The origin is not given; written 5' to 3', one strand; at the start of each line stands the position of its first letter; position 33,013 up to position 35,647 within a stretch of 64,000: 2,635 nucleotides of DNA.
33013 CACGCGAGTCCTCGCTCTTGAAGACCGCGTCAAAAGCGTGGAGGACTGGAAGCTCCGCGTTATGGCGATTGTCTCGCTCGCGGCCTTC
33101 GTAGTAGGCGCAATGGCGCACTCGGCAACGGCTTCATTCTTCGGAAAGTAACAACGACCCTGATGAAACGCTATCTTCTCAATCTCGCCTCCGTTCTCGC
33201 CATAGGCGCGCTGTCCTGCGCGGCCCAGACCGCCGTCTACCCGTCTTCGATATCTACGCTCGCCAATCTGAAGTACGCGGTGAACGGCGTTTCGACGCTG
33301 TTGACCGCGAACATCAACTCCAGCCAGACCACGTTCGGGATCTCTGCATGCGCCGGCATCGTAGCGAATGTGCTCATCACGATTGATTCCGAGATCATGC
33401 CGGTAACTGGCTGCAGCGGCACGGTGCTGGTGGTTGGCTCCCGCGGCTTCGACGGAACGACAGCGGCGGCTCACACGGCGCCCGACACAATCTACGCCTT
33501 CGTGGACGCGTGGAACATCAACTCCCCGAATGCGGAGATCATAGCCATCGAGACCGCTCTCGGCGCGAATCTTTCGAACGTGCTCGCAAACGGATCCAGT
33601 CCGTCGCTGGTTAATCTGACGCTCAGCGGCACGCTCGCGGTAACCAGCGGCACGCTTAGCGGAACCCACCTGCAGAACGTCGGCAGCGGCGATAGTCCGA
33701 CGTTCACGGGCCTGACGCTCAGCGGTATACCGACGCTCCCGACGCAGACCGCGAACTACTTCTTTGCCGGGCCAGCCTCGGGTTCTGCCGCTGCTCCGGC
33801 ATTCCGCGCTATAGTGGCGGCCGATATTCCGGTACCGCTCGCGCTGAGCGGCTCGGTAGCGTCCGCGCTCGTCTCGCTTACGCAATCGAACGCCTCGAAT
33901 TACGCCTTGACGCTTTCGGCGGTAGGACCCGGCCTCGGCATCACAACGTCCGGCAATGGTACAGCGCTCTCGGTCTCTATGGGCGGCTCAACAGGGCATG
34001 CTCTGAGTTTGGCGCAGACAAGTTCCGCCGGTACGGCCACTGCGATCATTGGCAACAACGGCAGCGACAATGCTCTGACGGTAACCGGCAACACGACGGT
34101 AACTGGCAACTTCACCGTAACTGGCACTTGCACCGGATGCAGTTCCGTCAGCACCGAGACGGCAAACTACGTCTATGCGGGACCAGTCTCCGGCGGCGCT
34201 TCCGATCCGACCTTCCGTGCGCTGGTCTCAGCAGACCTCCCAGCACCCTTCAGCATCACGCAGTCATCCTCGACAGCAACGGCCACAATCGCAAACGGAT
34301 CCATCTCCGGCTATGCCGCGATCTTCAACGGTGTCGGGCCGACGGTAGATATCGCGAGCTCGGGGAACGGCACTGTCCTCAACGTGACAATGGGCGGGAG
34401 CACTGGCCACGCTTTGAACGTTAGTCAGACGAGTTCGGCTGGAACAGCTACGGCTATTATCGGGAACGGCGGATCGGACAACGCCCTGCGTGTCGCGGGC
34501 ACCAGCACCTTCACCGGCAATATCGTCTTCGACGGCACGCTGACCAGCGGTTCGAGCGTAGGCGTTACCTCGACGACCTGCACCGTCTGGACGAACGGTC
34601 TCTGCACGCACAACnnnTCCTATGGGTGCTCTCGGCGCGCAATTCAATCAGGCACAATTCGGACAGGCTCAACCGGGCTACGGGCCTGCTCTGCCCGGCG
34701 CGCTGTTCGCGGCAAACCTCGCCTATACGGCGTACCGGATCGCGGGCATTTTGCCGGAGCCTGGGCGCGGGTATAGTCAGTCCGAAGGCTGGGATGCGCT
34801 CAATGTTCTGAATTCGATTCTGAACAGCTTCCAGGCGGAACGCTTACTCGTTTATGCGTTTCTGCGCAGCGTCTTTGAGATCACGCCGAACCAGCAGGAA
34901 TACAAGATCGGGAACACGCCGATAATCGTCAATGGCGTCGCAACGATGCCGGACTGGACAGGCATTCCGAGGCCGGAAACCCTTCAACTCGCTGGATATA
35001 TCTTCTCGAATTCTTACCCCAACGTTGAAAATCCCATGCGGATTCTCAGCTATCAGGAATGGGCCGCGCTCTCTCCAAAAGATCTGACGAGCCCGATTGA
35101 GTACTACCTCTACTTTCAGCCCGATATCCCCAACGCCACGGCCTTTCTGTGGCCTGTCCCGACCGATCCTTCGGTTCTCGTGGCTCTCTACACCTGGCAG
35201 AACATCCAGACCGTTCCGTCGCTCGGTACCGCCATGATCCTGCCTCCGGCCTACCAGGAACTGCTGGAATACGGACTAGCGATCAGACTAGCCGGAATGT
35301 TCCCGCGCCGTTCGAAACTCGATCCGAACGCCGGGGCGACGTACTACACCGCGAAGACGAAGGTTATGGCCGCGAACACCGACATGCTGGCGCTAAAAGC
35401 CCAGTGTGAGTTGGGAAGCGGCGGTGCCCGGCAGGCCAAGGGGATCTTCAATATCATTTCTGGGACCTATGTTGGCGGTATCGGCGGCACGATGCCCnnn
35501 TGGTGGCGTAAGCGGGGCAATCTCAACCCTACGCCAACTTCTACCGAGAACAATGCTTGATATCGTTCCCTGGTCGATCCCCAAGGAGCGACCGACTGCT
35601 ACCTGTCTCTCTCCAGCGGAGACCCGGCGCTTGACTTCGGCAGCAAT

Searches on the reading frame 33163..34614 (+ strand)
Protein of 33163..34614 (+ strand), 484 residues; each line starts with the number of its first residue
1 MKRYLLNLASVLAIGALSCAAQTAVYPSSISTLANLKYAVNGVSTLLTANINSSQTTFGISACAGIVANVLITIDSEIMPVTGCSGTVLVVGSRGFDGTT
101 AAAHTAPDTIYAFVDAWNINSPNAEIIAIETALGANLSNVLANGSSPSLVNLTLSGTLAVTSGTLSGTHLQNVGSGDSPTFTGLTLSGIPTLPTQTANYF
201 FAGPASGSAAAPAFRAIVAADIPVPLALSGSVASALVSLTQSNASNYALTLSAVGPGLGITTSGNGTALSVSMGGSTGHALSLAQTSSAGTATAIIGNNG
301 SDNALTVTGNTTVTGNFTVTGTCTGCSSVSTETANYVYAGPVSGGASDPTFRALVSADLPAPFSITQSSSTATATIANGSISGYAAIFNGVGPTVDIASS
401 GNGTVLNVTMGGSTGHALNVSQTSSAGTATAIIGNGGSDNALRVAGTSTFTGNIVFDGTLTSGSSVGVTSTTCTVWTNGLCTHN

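Call 10: search_protein_families(library=phrogs, proteins=[window:33163-34614:+], max_evalue=0.001)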
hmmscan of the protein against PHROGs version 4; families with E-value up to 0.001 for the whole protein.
window:33163-34614:+ (484 aa): 2 families
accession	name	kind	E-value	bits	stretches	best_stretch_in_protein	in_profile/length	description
phrog_7578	-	unknown function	1.1e-06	28.9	1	43-110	24-97/300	-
phrog_11439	-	tail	0.00044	19.6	1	46-115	203-277/775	tail fiber protein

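Call 55: search_protein_families(library=pfam, proteins=[window:33163-34614:+], max_evalue=0.01)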
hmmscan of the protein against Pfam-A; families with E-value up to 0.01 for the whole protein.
window:33163-34614:+ (484 aa): 0 families

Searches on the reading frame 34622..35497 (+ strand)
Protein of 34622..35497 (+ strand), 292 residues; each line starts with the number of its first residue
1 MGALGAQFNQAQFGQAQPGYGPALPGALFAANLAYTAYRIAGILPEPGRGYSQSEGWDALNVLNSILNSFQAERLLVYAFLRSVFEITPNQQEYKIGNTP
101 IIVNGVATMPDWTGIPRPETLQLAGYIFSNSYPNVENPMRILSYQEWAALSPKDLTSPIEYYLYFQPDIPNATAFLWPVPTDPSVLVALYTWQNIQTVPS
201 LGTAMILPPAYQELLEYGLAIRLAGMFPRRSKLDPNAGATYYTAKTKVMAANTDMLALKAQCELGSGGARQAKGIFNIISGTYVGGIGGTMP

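Call 10: search_protein_families(library=phrogs, proteins=[window:34622-35497:+], max_evalue=0.001)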
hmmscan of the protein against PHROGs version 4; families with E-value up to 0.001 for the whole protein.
window:34622-35497:+ (292 aa): 1 family
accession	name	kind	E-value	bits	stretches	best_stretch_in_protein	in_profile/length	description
phrog_12985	-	unknown function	3.3e-23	83.7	1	33-268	7-228/238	-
